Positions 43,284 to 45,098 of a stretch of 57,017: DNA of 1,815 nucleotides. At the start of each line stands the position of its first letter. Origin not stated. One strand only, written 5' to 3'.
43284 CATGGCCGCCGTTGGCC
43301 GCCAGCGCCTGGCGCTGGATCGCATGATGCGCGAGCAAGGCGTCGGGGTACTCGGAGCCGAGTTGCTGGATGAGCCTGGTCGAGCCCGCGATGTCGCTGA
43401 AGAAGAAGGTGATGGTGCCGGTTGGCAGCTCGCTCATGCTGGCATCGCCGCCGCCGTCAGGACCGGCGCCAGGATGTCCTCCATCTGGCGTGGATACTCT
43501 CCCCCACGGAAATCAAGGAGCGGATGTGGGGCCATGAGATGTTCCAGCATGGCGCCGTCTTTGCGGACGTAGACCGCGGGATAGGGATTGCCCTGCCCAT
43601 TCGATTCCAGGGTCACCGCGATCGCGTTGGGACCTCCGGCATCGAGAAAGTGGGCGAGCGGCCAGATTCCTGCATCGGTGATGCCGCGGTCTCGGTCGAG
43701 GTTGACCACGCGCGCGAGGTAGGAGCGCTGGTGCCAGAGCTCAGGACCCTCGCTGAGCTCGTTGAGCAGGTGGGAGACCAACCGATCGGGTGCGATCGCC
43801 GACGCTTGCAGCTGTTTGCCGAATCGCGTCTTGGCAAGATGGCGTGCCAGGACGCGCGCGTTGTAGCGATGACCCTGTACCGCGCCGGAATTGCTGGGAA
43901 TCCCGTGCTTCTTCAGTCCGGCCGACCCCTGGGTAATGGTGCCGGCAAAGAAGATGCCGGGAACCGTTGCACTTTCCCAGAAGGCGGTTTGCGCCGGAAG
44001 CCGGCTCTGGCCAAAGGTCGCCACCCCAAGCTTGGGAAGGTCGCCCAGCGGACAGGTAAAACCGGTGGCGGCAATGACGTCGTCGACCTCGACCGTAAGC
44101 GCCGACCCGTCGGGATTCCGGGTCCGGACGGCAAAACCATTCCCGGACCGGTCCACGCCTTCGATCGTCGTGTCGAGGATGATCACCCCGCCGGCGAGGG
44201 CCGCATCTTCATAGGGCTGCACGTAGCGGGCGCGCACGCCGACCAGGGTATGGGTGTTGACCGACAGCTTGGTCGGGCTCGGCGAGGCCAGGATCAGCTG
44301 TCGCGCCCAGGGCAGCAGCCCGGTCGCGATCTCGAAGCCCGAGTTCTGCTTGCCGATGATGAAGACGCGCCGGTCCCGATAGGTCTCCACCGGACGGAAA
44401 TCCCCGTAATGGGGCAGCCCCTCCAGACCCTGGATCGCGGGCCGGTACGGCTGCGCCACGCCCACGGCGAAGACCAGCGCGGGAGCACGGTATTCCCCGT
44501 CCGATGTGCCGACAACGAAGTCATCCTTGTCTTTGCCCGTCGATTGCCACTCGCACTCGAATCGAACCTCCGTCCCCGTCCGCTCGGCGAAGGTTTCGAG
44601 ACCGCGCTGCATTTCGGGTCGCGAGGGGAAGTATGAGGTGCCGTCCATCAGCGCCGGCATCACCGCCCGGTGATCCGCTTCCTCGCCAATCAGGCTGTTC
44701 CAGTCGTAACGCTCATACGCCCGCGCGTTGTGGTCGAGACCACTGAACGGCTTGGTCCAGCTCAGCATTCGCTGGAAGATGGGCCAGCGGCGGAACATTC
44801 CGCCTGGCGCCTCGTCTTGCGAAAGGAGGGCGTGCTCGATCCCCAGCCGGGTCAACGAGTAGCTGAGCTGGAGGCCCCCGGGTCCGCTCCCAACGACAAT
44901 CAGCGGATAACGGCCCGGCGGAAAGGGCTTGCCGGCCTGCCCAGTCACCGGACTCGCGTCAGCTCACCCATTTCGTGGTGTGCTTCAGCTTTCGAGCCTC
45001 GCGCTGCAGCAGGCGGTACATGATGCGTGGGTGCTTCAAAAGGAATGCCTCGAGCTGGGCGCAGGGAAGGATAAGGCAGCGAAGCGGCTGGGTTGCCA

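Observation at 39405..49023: Six-gene coupled operon joining a cyclase-STAND-TPR protein, a stand-alone cNMP-binding protein and two flavoprotein reductases: candidate undescribed second-messenger and redox module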

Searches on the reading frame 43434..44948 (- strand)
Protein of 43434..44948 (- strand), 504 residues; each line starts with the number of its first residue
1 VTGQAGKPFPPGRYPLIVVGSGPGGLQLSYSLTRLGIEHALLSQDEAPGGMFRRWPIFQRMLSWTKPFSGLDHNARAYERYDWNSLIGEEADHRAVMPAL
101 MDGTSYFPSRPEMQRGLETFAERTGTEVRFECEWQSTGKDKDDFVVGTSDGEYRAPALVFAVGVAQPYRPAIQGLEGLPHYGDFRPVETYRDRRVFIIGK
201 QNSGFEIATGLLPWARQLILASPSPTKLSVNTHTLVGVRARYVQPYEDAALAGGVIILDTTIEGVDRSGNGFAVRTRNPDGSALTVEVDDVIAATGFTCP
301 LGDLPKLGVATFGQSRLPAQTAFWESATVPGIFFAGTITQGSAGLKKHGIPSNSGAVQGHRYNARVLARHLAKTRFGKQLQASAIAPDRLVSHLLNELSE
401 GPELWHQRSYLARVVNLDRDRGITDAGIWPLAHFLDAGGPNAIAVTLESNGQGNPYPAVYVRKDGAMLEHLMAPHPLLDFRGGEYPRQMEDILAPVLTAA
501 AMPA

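Call 3: search_protein_families(library=pfam, proteins=[window:43434-44948:-], max_evalue=0.01)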
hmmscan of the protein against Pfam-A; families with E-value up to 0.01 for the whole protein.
window:43434-44948:- (504 aa): 4 families
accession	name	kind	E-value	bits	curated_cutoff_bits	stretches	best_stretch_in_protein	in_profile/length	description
PF13738.12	Pyr_redox_3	-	2.6e-32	112.7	30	1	17-336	1-305/305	Pyridine nucleotide-disulphide oxidoreductase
PF07992.20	Pyr_redox_2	-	4.5e-11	43.2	26.1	1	15-341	2-279/291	Pyridine nucleotide-disulphide oxidoreductase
PF01494.25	FAD_binding_3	-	1.7e-07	31.3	22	1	15-143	3-132/349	FAD binding domain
PF13450.12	NAD_binding_8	-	0.0026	18.4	21.9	1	18-57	1-40/68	NAD(P)-binding Rossmann-like domain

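Call 4: search_protein_families(library=ncbifam, proteins=[window:43434-44948:-], max_evalue=0.01)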
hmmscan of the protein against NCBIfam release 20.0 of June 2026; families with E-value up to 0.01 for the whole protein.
window:43434-44948:- (504 aa): 21 families
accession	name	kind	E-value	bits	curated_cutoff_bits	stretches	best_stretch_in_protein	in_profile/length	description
NF040505.1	ArsO_flavin_mono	equivalog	9.9e-15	54.8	425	1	16-222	3-190/346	ArsO family NAD(P)H-dependent flavin-containing monooxygenase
TIGR04018.1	Bthiol_YpdA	hypoth_equivalog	2.9e-10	39.5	339.9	1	128-343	87-293/316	YpdA family putative bacillithiol disulfide reductase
TIGR04046.1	MSMEG_0569_nitr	hypoth_equivalog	3.7e-08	32.8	498.35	1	107-221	70-190/400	MSMEG_0569 family flavin-dependent oxidoreductase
NF009410.0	PRK12771.1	subfamily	1.7e-06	26.9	516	1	16-53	141-178/566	NAD(P)-binding protein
TIGR01292.1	TRX_reduct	equivalog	9.5e-05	21.3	343.45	0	114-224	60-173/300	thioredoxin-disulfide reductase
TIGR03315.1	Se_ygfK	equivalog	0.00016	19.2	835.3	0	14-52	538-576/1012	putative selenate reductase subunit YgfK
NF004991.0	PRK06370.1-3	subfamily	0.00017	20.2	620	1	7-300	29-303/509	FAD-containing oxidoreductase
NF009454.0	PRK12814.1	equivalog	0.00017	20.1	916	1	17-54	197-234/657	putative NADPH-dependent glutamate synthase small subunit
NF003437.0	PRK04965.1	equivalog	0.00022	20.3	392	1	136-298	81-238/378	NADH:flavorubredoxin reductase NorW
TIGR00275.1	TIGR00275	subfamily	0.00047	19.1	183.8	0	115-164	110-159/401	aminoacetone oxidase family FAD-binding enzyme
NF005313.0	PRK06847.1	subfamily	0.0014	17.6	372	0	109-174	105-171/375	hypothetical protein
TIGR02734.1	crtI_fam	subfamily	0.0016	17.2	238.1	1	17-51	2-36/504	phytoene desaturase family protein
TIGR02053.1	MerA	equivalog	0.0017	17.4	454.45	0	154-341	128-310/465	mercury(II) reductase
NF004939.0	PRK06292.1-1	equivalog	0.0034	16.1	435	0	257-337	230-311/476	dihydrolipoyl dehydrogenase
NF008425.0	PRK11259.1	equivalog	0.0042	16.1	257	0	120-163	159-202/377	N-methyl-L-tryptophan oxidase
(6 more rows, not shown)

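Call 14: find_homologous_proteins(query=window:43434-44948:-, max_evalue=0.00001)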
Query window:43434-44948:- (504 aa): 5658 proteins with E <= 0.00001 among 8000 candidates; the best 120 are listed.
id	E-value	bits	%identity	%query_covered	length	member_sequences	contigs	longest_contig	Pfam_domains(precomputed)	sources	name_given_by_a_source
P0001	0.0e+0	1147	98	100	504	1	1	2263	PF07992.21,PF13738.13,PF01494.26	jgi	jgi:thioredoxin reductase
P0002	0.0e+0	1048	100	90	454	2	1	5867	PF07992.21,PF13738.13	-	-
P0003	2.1e-274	929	80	96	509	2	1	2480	PF07992.21,PF13738.13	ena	-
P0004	9.4e-273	924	77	100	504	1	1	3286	PF07992.21,PF13738.13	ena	-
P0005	1.2e-270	917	78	100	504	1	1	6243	PF07992.21,PF13738.13,PF01494.26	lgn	-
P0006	9.6e-269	910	78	97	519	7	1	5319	PF07992.21,PF13738.13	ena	-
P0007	1.1e-268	910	76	96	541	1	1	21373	PF07992.21,PF13738.13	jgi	jgi:thioredoxin reductase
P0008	4.6e-266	902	76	100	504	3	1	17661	PF07992.21,PF13738.13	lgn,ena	-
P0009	1.1e-265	900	76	96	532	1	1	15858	PF07992.21,PF13738.13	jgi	jgi:thioredoxin reductase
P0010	8.3e-265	897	78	100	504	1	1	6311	PF01266.31,PF07992.21,PF13738.13,PF01494.26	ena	-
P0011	2.9e-264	896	76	99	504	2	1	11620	PF01266.31,PF07992.21,PF13738.13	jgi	jgi:thioredoxin reductase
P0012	4.4e-262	889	77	99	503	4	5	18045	PF07992.21,PF13738.13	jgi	jgi:thioredoxin reductase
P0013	1.0e-261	887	75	99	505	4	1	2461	PF07992.21,PF13738.13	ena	-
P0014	2.4e-261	886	74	100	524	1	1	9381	PF07992.21,PF13738.13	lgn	-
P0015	1.1e-260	884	76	100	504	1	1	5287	PF01266.31,PF07992.21,PF13738.13,PF01494.26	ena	-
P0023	3.9e-257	872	74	100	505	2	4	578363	PF01266.31,PF07992.21,PF13738.13,PF01494.26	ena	-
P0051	1.8e-253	860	74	99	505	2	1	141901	PF01266.31,PF07992.21,PF13738.13,PF01494.26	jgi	jgi:thioredoxin reductase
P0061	1.9e-251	853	73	100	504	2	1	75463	PF01266.31,PF07992.21,PF13738.13,PF01494.26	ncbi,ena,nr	ncbi:MAG TPA: NAD(P)-binding domain-containing protein [Candidatus Dormibacteraeota bacterium]|nr:NA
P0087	8.0e-249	845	71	100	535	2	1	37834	PF07992.21,PF13738.13,PF01494.26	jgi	jgi:thioredoxin reductase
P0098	8.5e-248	841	73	100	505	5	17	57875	PF07992.21,PF13738.13,PF01494.26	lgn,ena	-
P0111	4.7e-246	836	73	99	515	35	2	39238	PF07992.21,PF13738.13,PF01494.26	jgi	-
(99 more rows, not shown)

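Call 15: find_encoding_contigs(protein=P0023, flank=10000, max_places=3)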
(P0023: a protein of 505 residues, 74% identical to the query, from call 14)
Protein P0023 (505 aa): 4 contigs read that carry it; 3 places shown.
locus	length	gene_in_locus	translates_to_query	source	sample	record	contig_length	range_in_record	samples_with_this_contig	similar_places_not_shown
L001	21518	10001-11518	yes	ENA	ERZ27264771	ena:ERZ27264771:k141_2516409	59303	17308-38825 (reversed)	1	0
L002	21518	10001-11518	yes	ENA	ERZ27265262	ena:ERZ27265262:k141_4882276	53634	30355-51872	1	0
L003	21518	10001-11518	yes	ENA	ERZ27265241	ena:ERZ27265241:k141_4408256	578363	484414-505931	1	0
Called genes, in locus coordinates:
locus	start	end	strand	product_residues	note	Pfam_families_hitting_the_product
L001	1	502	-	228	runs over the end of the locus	PF00072:Response_reg, PF00486:Trans_reg_C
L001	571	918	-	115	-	-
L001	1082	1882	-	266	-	-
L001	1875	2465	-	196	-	PF04542:Sigma70_r2, PF08281:Sigma70_r4_2, PF04545:Sigma70_r4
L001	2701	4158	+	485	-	PF02743:dCache_1 (weak), PF00990:GGDEF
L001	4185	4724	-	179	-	PF02566:OsmC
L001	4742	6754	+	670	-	PF14742:GDE_N_bis, PF22422:MGH1-like_GH, PF06202:GDE_C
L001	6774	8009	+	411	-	PF00999:Na_H_Exchanger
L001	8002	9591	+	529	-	PF07690:MFS_1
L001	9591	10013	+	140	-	PF00027:cNMP_binding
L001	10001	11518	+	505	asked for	PF01266:DAO (faint), PF01494:FAD_binding_3 (faint), PF07992:Pyr_redox_2, PF13738:Pyr_redox_3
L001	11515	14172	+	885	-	PF00211:Guanylate_cyc, PF00931:NB-ARC (weak), PF13401:AAA_22 (weak), PF25872:HTH_77, PF17874:TPR_MalT (weak), PF13424:TPR_12 (weak)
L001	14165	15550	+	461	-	PF07992:Pyr_redox_2, PF13738:Pyr_redox_3 (faint), PF00070:Pyr_redox, PF02852:Pyr_redox_dim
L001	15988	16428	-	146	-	PF10604:Polyketide_cyc2 (weak), PF08327:AHSA1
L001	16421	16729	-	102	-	PF12840:HTH_20 (weak), PF01022:HTH_5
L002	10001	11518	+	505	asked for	PF01266:DAO (faint), PF01494:FAD_binding_3 (faint), PF07992:Pyr_redox_2, PF13738:Pyr_redox_3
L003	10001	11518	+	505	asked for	PF01266:DAO (faint), PF01494:FAD_binding_3 (faint), PF07992:Pyr_redox_2, PF13738:Pyr_redox_3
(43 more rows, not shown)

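Call 16: find_encoding_contigs(protein=P0061, flank=10000, max_places=3)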
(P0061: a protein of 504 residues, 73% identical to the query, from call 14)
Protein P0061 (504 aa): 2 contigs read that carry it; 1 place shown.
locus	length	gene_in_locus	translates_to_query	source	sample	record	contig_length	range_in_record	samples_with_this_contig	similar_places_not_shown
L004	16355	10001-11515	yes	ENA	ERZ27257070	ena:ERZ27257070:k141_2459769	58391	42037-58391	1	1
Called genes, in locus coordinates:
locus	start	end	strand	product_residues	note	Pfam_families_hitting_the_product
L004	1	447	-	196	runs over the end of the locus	PF04542:Sigma70_r2, PF08281:Sigma70_r4_2, PF04545:Sigma70_r4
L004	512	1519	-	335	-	PF13786:DUF4179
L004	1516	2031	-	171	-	PF04542:Sigma70_r2, PF04545:Sigma70_r4 (weak)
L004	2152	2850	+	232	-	PF00702:Hydrolase, PF13419:HAD_2, PF13242:Hydrolase_like (weak)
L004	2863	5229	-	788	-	PF02687:FtsX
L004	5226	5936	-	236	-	PF00005:ABC_tran, PF02463:SMC_N (faint)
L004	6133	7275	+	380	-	PF23539:DUF7134 (weak), PF07730:HisKA_3, PF02518:HATPase_c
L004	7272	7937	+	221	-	PF00072:Response_reg, PF00196:GerE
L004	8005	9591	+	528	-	PF07690:MFS_1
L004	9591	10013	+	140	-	PF00027:cNMP_binding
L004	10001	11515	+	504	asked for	PF01266:DAO (faint), PF01494:FAD_binding_3 (weak), PF07992:Pyr_redox_2, PF13738:Pyr_redox_3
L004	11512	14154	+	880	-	PF00211:Guanylate_cyc, PF00931:NB-ARC (weak), PF13401:AAA_22, PF25872:HTH_77, PF13424:TPR_12 (weak)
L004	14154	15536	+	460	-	PF07992:Pyr_redox_2, PF00070:Pyr_redox, PF02852:Pyr_redox_dim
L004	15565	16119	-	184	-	-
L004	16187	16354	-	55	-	?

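Call 17: find_encoding_contigs(protein=P0051, flank=10000, max_places=3)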
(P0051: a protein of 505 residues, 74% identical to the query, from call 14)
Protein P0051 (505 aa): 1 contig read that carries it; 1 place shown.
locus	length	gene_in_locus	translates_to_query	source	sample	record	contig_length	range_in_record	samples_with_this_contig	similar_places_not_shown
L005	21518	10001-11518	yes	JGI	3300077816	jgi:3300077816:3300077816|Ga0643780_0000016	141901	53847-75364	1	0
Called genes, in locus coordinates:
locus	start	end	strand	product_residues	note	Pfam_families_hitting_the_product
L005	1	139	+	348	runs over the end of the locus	PF00291:PALP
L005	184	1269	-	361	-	PF00180:Iso_dh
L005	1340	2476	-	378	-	PF00672:HAMP, PF13581:HATPase_c_2 (faint), PF00512:HisKA, PF02518:HATPase_c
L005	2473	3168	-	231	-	PF00072:Response_reg, PF00486:Trans_reg_C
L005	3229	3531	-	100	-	-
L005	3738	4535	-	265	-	-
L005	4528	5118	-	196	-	PF04542:Sigma70_r2, PF08281:Sigma70_r4_2, PF04545:Sigma70_r4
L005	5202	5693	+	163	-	PF04542:Sigma70_r2, PF08281:Sigma70_r4_2, PF04545:Sigma70_r4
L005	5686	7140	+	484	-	PF14870:PSII_BNR (faint), PF15902:Sortilin-Vps10 (faint), PF02012:BNR (faint), PF13088:BNR_2 (weak)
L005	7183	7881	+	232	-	PF00702:Hydrolase, PF13419:HAD_2 (weak), PF13242:Hydrolase_like (faint)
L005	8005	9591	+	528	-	PF07690:MFS_1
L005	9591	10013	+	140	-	PF00027:cNMP_binding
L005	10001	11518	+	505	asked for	PF01266:DAO (faint), PF01494:FAD_binding_3 (faint), PF07992:Pyr_redox_2, PF13738:Pyr_redox_3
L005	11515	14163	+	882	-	PF00211:Guanylate_cyc, PF00931:NB-ARC (weak), PF13401:AAA_22 (weak), PF25872:HTH_77 (weak), PF13424:TPR_12 (weak)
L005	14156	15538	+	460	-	PF07992:Pyr_redox_2, PF13738:Pyr_redox_3, PF00070:Pyr_redox, PF02852:Pyr_redox_dim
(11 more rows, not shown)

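Call 24: search_solved_structures(query=window:43434-44948:-, max_evalue=0.01, show_alignments=2)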
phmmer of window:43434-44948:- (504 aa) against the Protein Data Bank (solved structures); distinct sequences matched with E-value up to 0.01: 10.
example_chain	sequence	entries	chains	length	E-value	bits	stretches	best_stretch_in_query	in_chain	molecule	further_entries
2zbw_A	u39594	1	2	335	9e-08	34.5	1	139-339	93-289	Thioredoxin reductase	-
3ab1_A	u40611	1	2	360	1.6e-07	33.7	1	115-342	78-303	Ferredoxin--NADP reductase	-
7a76_A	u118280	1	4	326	2.6e-06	29.7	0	175-342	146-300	THIOREDOXIN REDUCTASE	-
5ygq_A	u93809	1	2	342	0.00013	24.1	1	146-346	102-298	Ferredoxin--NADP reductase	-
4a9w_A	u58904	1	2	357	0.00035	22.7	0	16-211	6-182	MONOOXYGENASE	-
4c5o_A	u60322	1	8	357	0.00036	22.6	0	16-211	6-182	FLAVIN MONOOXYGENASE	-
4usr_A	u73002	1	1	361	0.00049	22.2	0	11-56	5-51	MONOOXYGENASE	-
6u0p_A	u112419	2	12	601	0.0014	20.7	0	1-46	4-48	2,4-dichlorophenol 6-monooxygenase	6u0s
6uzi_A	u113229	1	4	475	0.0026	19.8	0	253-342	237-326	Dihydrolipoyl dehydrogenase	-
6y48_A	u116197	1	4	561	0.0074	18.3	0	147-225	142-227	Baeyer-Villiger monooxygenase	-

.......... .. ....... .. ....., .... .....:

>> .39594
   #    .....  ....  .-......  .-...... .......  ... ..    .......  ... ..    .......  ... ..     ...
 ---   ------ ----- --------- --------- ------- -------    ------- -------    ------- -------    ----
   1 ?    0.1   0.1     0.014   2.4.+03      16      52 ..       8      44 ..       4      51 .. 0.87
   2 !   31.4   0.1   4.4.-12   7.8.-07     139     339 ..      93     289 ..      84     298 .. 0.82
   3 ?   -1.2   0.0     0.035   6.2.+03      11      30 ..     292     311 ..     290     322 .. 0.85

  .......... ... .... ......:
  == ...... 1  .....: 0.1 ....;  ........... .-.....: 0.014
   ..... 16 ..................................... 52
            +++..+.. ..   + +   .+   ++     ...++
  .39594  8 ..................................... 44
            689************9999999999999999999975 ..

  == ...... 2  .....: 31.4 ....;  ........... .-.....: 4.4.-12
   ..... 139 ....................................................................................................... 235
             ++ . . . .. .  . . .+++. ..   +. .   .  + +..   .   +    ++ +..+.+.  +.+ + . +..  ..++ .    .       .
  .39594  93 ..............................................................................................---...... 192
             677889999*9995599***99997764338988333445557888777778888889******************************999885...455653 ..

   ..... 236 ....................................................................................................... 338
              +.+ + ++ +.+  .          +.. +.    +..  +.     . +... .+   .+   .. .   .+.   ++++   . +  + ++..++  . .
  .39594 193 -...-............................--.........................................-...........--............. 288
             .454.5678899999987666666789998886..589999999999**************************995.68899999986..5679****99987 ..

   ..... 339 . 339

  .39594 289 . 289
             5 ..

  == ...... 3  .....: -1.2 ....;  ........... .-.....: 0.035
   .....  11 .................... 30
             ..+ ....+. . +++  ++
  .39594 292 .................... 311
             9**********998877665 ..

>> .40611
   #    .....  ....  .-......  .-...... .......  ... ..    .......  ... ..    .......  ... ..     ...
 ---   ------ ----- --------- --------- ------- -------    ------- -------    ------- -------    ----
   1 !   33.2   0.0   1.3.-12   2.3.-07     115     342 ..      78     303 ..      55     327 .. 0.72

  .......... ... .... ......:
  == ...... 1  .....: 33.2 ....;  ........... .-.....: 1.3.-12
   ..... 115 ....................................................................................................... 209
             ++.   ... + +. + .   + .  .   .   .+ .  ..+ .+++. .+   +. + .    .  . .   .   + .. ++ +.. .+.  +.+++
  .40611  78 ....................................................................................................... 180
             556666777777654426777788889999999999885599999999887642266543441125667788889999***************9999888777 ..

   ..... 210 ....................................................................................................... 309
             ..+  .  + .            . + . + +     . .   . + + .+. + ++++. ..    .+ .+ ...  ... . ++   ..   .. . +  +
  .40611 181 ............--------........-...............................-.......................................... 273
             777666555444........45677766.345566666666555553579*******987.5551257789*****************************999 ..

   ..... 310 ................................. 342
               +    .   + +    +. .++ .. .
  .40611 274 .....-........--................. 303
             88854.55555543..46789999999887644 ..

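Call 37: search_protein_representatives(protein=window:43434-44948:-)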
Query: 504 residues. Proteins with E-value up to 0.001 (for the whole library): 1709; up to 1e-10: 879; up to 1e-30: 281. The best 150 are listed.
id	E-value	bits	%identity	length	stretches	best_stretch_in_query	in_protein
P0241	5.5e-238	807.3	70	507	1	5-498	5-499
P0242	2.9e-145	501.4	61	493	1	4-356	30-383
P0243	4.2e-132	458.0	64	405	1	17-327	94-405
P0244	6.8e-126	437.5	52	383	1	113-495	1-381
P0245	1.8e-125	436.1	48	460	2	6-306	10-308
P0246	2.9e-124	432.1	46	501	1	6-496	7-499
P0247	8.3e-115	400.9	68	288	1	100-376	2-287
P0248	3.6e-111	388.9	50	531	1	19-379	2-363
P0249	8.1e-110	384.5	50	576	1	73-476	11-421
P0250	2.2e-109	383.0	52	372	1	51-415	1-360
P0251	7.2e-107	374.7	65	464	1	4-254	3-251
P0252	6.2e-106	371.6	42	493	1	7-494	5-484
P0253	6.2e-106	371.6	59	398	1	19-302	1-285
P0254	4.7e-104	365.5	57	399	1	101-385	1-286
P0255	4.5e-102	358.9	75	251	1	6-213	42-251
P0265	2.1e-82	294.0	44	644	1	6-433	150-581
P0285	1.2e-69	251.9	45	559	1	7-301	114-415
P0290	3.9e-67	243.7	44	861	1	20-418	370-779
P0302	1.1e-61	225.6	46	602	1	47-374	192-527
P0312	2.3e-56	208.1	42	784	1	33-396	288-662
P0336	1.4e-50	189.0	33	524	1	13-417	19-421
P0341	3.7e-49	184.3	34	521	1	12-421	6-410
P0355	4.3e-46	174.2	31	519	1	16-462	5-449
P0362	3.8e-45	171.1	33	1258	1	14-415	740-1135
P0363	4.8e-45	170.8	33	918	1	4-463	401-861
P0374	2.4e-43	165.1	32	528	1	16-481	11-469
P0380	6.5e-43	163.7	38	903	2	46-270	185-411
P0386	1.2e-42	162.8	34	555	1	14-422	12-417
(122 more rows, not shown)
